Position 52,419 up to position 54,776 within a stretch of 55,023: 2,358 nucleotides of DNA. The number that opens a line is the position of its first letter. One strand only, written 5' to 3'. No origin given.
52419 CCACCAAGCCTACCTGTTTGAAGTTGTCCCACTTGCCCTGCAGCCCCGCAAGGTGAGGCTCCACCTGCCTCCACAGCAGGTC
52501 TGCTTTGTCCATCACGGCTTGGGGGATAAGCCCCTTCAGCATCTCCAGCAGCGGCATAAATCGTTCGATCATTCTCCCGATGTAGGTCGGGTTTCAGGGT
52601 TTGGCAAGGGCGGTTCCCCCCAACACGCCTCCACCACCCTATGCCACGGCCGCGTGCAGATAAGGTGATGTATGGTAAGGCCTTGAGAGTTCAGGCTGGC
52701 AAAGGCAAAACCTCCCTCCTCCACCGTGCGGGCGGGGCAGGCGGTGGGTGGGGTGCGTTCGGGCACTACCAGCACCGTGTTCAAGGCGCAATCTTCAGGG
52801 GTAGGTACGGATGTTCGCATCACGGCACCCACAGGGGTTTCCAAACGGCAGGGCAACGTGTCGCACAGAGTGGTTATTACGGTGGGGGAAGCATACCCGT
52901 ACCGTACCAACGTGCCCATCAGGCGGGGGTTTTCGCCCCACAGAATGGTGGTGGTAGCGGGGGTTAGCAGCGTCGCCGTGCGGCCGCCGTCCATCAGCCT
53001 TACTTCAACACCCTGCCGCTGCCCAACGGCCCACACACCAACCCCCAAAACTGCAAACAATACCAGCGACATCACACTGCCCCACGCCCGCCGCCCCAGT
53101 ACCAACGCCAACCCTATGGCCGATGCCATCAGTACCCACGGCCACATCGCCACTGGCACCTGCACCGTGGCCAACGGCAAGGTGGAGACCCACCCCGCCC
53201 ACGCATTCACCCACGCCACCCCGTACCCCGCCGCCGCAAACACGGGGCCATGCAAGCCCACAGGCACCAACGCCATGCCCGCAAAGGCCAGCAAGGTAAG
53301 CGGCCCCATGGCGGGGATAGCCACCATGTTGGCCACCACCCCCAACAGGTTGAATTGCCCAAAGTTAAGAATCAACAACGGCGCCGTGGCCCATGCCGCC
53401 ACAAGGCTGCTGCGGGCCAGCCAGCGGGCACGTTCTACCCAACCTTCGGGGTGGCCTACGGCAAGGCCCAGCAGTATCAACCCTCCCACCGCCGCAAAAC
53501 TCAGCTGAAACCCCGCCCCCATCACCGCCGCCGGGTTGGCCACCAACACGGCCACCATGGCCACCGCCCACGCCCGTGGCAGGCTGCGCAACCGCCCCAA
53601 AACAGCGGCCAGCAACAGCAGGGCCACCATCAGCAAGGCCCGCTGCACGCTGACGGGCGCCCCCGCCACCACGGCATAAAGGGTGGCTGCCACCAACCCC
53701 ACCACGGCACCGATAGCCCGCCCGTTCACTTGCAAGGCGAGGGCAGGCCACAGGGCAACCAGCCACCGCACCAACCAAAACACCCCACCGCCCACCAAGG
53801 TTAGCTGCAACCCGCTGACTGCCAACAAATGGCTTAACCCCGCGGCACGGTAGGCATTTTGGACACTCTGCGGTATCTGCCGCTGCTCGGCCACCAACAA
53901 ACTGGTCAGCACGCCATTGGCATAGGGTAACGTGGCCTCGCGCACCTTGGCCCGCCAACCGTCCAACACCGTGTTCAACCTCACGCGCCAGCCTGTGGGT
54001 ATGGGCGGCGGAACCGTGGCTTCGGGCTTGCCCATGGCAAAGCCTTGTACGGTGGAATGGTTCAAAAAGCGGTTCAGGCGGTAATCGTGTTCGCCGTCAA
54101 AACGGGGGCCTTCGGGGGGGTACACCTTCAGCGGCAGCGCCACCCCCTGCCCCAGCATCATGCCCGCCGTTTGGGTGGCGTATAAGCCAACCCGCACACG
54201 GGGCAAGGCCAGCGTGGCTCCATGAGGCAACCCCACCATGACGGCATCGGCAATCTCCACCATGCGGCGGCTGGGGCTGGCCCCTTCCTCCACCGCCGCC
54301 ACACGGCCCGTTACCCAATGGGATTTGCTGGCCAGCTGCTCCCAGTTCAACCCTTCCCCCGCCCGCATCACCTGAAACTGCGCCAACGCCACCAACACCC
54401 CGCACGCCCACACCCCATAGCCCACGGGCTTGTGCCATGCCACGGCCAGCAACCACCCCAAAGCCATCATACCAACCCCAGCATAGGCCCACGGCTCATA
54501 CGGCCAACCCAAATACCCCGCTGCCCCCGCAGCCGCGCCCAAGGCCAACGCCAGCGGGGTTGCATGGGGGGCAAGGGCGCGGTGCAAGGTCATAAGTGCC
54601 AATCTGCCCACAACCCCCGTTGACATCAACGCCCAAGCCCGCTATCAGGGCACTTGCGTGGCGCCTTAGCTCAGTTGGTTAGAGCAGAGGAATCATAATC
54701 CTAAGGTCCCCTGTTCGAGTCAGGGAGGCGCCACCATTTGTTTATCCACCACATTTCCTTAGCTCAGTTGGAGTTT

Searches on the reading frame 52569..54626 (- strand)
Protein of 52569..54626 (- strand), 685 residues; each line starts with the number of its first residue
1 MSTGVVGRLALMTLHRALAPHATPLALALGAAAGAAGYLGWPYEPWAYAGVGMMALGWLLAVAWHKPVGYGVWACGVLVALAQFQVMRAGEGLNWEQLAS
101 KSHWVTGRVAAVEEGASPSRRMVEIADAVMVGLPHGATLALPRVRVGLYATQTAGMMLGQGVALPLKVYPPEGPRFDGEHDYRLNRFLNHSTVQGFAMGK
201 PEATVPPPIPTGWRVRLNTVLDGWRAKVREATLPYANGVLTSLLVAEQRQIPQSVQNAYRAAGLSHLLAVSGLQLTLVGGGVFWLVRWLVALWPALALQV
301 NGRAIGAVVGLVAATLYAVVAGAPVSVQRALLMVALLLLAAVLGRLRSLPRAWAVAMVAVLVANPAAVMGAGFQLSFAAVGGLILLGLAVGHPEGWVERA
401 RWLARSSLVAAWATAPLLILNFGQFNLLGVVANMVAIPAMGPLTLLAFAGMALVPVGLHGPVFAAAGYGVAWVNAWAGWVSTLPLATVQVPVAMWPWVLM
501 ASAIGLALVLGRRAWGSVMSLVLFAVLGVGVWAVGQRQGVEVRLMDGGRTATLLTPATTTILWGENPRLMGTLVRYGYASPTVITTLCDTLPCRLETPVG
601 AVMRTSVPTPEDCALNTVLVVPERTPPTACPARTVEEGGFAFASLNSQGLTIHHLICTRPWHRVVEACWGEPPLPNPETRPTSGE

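Call 56: search_protein_families(library=pfam, proteins=[window:52569-54626:-], max_evalue=0.00001)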
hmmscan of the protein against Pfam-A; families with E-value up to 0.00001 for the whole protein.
window:52569-54626:- (685 aa): 1 family
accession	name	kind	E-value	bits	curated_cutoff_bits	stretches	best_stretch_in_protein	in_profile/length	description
PF03772.21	Competence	-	1.2e-54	185.9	23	1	243-510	1-264/270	Competence protein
